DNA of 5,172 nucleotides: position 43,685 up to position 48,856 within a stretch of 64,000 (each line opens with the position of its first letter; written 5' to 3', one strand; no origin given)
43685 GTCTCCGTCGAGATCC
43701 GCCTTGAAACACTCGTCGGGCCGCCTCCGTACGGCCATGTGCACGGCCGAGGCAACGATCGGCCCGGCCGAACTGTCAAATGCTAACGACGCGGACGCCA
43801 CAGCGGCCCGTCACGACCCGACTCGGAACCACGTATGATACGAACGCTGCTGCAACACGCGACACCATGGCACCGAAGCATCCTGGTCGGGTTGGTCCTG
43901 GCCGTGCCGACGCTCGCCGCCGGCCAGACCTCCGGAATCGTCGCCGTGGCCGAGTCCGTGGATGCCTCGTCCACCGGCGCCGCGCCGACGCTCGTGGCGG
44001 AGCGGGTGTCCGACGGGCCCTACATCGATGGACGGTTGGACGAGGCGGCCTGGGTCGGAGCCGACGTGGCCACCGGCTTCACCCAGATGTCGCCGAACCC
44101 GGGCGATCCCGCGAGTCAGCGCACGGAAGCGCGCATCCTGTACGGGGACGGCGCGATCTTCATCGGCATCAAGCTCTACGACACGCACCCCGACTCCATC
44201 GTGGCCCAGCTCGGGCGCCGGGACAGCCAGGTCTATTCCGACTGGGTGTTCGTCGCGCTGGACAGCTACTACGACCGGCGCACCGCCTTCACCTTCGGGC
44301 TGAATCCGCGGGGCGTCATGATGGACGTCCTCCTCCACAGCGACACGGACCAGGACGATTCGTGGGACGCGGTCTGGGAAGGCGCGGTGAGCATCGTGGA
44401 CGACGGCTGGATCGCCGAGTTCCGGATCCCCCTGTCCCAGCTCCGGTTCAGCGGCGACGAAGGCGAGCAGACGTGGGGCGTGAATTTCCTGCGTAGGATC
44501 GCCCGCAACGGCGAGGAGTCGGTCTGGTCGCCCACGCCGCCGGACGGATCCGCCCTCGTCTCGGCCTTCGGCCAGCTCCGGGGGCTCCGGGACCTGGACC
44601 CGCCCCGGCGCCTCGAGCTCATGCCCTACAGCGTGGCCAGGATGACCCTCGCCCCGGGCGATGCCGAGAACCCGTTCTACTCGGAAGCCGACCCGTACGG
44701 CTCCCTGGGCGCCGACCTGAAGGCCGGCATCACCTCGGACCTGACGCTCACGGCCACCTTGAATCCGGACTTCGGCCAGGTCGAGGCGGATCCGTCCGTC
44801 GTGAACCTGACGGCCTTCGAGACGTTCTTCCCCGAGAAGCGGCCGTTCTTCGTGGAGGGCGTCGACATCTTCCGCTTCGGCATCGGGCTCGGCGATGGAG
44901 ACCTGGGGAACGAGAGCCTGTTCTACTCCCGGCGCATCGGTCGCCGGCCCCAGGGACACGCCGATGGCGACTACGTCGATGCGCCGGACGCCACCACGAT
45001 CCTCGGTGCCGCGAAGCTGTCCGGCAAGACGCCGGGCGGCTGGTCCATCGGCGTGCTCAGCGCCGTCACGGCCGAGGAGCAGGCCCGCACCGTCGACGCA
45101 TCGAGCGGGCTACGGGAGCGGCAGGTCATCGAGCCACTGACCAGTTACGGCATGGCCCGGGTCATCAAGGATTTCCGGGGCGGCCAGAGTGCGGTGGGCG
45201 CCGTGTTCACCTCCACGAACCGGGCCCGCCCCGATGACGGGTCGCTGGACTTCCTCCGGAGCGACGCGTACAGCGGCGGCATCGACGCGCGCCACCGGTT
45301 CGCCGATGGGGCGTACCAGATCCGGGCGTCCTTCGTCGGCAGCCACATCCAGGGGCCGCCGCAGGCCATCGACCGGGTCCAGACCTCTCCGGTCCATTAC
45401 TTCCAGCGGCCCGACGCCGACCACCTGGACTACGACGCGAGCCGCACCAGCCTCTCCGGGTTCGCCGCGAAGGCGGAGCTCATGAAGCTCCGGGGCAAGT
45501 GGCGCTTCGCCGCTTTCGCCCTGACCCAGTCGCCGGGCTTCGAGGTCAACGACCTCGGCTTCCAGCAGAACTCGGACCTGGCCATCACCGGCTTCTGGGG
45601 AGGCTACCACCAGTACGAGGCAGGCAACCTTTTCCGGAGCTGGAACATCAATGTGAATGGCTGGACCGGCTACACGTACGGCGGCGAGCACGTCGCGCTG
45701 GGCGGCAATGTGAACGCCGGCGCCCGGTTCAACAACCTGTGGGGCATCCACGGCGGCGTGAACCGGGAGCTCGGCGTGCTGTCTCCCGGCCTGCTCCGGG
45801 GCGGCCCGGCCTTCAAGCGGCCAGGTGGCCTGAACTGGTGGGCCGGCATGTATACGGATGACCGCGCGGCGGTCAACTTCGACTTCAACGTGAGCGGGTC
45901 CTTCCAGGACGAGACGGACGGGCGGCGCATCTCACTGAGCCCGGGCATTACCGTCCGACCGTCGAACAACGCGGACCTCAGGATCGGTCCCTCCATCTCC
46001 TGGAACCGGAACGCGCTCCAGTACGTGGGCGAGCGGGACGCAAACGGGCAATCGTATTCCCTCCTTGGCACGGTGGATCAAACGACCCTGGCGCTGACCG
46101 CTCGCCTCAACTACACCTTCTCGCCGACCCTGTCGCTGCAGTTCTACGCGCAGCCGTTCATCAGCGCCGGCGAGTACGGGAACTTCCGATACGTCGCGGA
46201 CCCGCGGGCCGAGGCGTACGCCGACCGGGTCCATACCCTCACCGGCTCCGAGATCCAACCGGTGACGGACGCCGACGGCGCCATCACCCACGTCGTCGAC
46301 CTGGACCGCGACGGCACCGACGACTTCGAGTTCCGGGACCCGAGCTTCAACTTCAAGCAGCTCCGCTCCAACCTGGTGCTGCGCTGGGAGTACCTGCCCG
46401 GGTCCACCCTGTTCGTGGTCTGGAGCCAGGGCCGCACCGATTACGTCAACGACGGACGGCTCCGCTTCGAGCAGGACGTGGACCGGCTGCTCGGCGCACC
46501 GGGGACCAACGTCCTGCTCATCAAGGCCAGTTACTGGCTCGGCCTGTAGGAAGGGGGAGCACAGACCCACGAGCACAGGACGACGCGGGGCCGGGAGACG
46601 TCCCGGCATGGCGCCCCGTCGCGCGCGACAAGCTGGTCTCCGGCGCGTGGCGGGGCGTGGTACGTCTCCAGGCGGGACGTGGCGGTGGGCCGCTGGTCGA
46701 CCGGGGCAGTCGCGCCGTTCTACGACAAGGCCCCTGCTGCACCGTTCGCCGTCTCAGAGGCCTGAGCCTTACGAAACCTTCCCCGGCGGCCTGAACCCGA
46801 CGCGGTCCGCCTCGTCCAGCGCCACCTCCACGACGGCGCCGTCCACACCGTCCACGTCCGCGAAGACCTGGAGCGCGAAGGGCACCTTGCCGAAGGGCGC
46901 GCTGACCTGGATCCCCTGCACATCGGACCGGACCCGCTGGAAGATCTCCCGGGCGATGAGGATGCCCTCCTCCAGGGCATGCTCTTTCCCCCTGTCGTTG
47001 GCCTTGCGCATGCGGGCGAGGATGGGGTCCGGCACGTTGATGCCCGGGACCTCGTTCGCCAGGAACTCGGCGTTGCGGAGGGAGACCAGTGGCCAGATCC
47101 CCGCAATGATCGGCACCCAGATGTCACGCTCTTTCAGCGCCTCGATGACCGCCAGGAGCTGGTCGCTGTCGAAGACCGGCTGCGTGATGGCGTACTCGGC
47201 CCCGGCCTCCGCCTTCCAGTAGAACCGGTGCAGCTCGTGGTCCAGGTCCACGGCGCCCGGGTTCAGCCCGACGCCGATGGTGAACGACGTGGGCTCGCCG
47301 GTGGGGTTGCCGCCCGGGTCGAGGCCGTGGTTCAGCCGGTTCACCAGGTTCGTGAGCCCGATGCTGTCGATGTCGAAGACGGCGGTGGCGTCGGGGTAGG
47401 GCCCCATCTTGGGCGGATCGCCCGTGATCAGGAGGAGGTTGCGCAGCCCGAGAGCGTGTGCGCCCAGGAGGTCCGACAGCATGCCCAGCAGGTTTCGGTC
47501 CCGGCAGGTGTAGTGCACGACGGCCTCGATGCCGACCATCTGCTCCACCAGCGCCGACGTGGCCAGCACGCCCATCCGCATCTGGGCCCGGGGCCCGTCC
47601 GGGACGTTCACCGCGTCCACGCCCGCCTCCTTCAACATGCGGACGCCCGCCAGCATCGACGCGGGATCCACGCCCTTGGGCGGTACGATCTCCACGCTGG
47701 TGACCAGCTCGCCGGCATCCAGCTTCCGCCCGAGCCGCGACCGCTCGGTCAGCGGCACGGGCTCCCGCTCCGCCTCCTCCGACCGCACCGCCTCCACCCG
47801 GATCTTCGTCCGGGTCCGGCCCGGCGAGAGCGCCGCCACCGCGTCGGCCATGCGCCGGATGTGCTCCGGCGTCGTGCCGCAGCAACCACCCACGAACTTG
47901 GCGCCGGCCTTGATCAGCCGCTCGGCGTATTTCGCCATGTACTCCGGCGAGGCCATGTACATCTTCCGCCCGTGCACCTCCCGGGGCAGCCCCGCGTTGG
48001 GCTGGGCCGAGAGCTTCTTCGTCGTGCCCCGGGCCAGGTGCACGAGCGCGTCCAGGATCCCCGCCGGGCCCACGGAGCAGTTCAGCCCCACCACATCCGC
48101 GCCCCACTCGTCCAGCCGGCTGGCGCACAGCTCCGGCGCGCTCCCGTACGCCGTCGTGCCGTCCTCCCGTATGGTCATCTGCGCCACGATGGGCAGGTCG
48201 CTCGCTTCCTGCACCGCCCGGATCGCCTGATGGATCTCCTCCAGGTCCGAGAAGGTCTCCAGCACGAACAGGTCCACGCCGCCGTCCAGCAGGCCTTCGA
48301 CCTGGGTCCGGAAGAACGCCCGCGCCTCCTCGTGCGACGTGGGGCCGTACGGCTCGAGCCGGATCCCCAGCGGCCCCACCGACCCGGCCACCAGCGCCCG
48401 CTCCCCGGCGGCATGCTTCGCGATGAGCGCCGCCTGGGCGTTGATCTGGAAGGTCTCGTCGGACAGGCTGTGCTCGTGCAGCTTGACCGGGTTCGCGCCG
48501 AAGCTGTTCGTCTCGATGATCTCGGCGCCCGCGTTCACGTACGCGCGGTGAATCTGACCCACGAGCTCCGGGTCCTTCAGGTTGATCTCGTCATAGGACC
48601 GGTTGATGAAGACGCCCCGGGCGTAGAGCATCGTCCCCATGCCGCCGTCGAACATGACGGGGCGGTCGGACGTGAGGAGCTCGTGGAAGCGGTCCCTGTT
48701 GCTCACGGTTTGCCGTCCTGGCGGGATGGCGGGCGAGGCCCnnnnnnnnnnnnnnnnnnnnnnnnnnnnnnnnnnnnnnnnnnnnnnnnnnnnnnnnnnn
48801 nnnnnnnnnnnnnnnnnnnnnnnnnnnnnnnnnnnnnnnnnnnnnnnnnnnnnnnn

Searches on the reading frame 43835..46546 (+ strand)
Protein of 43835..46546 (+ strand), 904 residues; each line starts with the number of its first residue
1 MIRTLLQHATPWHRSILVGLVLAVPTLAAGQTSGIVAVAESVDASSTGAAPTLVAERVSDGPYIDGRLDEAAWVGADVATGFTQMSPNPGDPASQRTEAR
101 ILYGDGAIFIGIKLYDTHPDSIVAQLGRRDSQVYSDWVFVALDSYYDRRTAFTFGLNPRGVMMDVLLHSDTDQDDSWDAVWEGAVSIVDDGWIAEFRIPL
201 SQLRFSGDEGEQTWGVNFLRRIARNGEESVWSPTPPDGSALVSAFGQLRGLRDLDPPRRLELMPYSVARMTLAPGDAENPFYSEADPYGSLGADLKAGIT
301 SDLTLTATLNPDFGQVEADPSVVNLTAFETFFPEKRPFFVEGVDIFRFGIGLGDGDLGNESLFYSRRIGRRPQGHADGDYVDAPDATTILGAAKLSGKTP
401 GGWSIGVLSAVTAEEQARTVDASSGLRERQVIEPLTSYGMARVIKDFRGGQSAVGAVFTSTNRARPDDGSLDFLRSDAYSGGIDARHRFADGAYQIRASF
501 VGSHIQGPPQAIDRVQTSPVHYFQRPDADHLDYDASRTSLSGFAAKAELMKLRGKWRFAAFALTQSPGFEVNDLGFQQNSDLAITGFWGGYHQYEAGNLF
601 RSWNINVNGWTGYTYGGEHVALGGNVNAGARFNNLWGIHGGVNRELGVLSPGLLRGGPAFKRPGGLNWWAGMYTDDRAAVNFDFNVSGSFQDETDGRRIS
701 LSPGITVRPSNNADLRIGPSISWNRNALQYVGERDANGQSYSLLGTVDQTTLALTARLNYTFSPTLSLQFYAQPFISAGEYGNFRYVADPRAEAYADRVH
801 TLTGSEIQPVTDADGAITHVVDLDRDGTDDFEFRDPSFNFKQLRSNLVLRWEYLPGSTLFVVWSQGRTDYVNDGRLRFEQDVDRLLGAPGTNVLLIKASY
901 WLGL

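Call 85: search_protein_families(library=pfam, proteins=[window:43835-46546:+], max_evalue=0.00001)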
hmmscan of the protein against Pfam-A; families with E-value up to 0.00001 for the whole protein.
window:43835-46546:+ (904 aa): 1 family
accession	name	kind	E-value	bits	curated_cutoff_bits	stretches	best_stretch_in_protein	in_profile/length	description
PF19313.5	DUF5916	-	1.9e-74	251.9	22.6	1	256-902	1-563/572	Domain of unknown function (DUF5916)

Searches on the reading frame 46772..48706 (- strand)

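Call 85: search_protein_families(library=pfam, proteins=[window:46772-48706:-], max_evalue=0.00001)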
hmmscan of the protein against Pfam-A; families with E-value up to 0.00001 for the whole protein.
window:46772-48706:- (645 aa): 2 families
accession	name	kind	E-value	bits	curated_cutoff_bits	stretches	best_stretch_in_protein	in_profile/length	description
PF02574.22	S-methyl_trans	-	4.2e-72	243.8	22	1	18-290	2-283/283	Homocysteine S-methyltransferase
PF02219.23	MTHFR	-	3.4e-32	112.4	24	1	325-590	2-258/287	Methylenetetrahydrofolate reductase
